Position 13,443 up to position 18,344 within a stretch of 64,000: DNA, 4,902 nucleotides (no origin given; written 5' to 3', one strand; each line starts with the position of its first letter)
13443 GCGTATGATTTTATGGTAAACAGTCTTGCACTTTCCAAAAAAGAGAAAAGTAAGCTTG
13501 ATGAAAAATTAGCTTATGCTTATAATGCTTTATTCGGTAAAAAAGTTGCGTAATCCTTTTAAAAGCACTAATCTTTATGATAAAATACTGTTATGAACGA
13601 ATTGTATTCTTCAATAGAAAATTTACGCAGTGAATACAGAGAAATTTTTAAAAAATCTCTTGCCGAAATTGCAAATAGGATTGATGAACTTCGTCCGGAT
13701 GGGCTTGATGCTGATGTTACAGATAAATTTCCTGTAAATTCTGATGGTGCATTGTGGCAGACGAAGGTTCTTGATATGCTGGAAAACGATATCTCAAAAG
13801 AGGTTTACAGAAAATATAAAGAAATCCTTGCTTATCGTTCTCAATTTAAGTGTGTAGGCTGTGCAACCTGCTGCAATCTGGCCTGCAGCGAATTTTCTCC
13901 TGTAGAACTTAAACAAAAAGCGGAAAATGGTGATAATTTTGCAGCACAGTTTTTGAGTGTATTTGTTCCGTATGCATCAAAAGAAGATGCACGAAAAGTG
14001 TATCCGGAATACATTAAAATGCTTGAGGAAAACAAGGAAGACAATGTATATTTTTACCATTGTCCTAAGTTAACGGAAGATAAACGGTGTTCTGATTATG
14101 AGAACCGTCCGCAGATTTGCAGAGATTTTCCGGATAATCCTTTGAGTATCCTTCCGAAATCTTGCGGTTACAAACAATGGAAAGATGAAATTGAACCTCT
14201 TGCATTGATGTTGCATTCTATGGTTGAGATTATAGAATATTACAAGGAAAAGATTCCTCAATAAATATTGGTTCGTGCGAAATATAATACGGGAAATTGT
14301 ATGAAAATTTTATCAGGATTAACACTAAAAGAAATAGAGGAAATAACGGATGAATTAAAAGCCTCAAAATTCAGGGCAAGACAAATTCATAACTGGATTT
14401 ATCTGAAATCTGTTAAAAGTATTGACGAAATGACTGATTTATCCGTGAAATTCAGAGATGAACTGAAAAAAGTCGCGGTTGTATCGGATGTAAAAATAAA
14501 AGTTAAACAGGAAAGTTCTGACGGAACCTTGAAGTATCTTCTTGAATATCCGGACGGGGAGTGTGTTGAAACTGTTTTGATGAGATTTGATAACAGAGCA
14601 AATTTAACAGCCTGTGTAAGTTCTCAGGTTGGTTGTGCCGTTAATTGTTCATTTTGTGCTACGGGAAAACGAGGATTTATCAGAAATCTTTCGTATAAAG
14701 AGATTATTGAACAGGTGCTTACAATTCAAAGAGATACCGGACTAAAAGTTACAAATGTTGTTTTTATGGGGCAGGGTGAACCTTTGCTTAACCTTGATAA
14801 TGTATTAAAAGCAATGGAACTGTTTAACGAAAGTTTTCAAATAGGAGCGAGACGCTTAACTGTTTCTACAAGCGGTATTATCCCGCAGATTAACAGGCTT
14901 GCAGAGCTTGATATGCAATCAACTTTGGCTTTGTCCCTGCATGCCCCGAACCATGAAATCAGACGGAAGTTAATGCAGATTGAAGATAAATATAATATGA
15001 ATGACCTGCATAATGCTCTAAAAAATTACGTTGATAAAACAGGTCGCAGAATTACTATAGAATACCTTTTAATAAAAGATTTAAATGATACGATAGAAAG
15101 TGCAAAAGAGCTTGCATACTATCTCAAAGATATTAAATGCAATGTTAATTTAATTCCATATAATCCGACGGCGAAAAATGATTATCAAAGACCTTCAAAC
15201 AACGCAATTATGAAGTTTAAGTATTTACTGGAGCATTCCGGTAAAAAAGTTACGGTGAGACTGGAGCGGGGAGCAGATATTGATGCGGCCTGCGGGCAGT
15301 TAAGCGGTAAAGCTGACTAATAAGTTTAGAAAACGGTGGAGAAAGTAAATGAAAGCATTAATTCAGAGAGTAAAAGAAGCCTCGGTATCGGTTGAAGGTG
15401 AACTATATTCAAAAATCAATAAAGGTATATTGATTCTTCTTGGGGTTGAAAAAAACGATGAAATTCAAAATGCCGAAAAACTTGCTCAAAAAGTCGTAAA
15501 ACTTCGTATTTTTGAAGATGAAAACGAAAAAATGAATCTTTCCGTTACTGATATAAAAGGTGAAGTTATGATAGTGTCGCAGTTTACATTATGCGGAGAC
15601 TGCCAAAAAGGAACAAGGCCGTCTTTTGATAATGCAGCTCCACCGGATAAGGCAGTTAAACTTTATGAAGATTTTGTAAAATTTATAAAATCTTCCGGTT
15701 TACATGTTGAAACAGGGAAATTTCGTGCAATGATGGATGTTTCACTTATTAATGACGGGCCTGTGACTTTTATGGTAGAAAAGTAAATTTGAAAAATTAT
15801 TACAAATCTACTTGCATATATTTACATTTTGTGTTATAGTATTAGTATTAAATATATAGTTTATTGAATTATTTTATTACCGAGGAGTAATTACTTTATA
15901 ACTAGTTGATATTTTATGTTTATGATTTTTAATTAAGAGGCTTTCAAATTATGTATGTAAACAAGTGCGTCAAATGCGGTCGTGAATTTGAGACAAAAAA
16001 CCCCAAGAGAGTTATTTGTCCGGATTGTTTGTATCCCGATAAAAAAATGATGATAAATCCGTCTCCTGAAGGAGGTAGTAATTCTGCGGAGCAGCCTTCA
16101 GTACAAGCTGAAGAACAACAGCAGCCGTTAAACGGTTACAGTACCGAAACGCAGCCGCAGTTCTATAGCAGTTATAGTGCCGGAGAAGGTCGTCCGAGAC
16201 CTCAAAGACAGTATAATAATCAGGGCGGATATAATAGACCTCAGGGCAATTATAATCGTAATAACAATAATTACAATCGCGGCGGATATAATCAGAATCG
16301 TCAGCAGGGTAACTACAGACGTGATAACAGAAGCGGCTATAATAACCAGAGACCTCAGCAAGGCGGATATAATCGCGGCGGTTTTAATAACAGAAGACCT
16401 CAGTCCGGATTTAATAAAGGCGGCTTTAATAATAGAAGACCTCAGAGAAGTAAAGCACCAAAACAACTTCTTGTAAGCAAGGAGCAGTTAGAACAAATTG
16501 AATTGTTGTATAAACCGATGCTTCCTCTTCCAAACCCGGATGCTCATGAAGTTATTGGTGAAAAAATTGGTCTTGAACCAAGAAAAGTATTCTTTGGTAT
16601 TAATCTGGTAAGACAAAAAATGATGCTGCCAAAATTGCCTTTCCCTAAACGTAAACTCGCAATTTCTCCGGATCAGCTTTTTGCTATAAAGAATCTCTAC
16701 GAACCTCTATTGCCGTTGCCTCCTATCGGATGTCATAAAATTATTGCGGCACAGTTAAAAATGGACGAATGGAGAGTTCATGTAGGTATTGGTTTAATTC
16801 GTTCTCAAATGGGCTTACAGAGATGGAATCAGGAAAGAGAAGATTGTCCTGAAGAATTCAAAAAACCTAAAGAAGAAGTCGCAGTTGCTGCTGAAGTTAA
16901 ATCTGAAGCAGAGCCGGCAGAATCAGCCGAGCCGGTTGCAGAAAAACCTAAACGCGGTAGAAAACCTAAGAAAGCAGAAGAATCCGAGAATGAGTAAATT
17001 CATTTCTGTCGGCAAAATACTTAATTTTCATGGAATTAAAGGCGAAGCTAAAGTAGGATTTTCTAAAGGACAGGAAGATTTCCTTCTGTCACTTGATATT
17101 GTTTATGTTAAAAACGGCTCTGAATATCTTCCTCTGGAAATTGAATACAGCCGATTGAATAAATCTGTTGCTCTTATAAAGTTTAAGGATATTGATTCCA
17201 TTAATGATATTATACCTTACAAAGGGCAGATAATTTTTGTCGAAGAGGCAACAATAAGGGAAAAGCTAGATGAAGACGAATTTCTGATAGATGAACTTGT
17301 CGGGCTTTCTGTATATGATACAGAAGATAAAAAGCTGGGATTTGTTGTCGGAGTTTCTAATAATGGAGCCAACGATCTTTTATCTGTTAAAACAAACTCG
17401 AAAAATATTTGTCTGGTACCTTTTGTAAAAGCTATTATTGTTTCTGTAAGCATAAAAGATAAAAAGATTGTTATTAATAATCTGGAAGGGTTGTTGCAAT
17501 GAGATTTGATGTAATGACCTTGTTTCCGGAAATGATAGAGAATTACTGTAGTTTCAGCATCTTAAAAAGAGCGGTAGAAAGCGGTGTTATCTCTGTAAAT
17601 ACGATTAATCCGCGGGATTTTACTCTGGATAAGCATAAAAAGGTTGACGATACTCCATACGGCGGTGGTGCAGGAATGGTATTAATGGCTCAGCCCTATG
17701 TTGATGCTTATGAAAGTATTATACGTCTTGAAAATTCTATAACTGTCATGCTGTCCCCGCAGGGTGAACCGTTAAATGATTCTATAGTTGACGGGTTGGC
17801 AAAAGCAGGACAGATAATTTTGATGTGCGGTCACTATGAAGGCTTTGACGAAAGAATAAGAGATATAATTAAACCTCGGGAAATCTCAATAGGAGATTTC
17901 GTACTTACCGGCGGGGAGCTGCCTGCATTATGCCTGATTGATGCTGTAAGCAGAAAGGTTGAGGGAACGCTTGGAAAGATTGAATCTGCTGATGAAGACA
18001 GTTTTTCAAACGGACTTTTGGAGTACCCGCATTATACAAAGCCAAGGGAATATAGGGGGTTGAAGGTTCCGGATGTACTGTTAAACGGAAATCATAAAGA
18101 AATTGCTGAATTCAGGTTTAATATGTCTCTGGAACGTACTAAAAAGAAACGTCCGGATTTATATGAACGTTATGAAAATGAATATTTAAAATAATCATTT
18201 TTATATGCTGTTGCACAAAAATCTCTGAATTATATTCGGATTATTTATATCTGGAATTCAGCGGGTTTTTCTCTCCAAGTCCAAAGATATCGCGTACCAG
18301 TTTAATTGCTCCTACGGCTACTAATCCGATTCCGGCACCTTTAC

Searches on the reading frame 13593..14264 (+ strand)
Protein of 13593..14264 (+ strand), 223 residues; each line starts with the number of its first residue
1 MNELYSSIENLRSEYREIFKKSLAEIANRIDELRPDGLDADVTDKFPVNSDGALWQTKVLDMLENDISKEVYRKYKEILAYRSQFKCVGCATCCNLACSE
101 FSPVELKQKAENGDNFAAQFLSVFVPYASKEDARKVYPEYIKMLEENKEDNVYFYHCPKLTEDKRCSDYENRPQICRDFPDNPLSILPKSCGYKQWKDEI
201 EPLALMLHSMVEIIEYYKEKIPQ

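Call 37: search_protein_families(library=pfam, proteins=[window:13593-14264:+], max_evalue=0.00001)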
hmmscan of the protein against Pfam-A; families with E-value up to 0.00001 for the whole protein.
window:13593-14264:+ (223 aa): 1 family
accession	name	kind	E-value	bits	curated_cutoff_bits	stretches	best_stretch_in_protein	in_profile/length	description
PF03692.20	CxxCxxCC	-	8.9e-07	30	23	1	86-191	1-84/85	Putative zinc- or iron-chelating domain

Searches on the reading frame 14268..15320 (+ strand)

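Call 37: search_protein_families(library=pfam, proteins=[window:14268-15320:+], max_evalue=0.00001)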
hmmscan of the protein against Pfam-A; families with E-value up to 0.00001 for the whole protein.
window:14268-15320:+ (350 aa): 2 families
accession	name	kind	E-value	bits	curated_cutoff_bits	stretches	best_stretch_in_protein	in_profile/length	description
PF04055.27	Radical_SAM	-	4.1e-18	66.5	29.5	1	118-277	2-160/166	Radical SAM superfamily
PF21016.3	RlmN_N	-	1.9e-14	53.6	24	1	15-72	3-60/60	Ribosomal RNA large subunit methyltransferase N-terminal domain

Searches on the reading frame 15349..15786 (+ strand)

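Call 37: search_protein_families(library=pfam, proteins=[window:15349-15786:+], max_evalue=0.00001)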
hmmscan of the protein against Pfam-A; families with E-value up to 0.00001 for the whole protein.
window:15349-15786:+ (145 aa): 1 family
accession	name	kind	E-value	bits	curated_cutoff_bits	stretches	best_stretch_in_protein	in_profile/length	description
PF02580.21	Tyr_Deacylase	-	1.2e-59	201.2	25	1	2-144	1-144/144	D-Tyr-tRNA(Tyr) deacylase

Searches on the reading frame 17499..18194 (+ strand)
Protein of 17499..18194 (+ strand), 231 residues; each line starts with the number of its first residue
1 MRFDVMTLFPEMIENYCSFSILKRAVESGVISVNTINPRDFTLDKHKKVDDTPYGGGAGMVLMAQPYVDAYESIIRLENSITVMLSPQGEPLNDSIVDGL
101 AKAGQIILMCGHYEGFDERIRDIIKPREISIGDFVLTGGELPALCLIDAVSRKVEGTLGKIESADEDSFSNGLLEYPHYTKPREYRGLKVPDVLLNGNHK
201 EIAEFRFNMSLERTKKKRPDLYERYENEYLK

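Call 37: search_protein_families(library=pfam, proteins=[window:17499-18194:+], max_evalue=0.00001)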
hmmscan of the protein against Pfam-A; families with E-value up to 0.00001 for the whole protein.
window:17499-18194:+ (231 aa): 1 family
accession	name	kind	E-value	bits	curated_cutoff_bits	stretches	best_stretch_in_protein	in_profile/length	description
PF01746.26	tRNA_m1G_MT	-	2.2e-61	207.4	27.3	1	23-219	2-195/195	tRNA (Guanine-1)-methyltransferase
